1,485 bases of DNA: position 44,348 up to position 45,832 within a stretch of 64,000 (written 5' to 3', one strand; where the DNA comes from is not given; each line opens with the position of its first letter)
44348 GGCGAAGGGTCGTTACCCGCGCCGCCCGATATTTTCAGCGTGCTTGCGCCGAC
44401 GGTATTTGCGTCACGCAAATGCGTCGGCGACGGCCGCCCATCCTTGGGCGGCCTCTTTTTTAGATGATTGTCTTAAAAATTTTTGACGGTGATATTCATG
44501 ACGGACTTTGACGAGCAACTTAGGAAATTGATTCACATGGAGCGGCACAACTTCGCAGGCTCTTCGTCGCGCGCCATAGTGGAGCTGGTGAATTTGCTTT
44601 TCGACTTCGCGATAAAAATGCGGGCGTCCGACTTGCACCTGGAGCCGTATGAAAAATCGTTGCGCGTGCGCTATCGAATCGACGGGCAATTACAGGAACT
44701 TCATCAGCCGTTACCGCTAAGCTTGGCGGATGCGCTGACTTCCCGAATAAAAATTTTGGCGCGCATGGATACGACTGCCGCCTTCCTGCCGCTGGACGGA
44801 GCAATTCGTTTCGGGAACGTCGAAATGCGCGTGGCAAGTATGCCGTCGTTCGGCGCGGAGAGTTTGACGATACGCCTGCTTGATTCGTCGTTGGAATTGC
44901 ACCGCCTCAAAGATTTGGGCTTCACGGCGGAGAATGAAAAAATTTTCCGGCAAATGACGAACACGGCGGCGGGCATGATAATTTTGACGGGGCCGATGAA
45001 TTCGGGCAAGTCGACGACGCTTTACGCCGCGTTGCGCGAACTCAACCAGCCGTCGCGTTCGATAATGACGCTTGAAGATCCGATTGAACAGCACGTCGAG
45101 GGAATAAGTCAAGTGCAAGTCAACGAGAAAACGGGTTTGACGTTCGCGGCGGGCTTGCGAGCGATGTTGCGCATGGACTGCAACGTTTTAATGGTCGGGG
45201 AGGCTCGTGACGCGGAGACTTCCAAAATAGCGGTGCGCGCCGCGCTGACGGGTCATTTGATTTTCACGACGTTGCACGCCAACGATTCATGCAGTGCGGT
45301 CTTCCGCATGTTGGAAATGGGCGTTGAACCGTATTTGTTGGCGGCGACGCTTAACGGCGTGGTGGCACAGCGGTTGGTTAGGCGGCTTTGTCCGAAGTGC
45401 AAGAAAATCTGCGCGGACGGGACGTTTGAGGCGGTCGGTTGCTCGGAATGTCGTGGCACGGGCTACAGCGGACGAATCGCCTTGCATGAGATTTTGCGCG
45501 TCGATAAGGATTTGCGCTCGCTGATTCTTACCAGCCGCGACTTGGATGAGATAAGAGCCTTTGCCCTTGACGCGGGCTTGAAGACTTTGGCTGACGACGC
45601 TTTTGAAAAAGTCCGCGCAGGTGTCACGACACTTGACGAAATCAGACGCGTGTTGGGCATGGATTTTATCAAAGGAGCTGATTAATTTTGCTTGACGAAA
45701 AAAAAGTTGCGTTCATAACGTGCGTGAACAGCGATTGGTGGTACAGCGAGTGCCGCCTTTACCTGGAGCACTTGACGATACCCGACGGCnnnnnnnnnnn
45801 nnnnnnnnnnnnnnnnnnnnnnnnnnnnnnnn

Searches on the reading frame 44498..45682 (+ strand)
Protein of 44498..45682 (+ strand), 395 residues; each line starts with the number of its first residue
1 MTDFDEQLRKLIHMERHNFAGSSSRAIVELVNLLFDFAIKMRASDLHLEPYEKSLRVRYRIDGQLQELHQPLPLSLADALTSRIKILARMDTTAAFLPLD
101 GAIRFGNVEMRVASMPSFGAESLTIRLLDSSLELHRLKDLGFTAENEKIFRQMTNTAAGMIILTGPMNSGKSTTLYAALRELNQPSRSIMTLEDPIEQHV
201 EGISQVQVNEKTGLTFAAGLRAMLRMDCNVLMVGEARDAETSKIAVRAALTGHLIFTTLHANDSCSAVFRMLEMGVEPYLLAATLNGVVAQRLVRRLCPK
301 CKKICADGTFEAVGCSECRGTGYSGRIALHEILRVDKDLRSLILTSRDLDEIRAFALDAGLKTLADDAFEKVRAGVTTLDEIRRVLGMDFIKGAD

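Call 92: search_protein_families(library=pfam, max_evalue=0.00001, proteins=[window:44498-45682:+])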
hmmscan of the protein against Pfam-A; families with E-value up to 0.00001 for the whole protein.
window:44498-45682:+ (395 aa): 1 family
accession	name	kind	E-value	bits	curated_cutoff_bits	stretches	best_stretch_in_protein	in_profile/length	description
PF00437.27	T2SSE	-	1.3e-110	370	24.9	1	24-384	5-370/370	Type II/IV secretion system protein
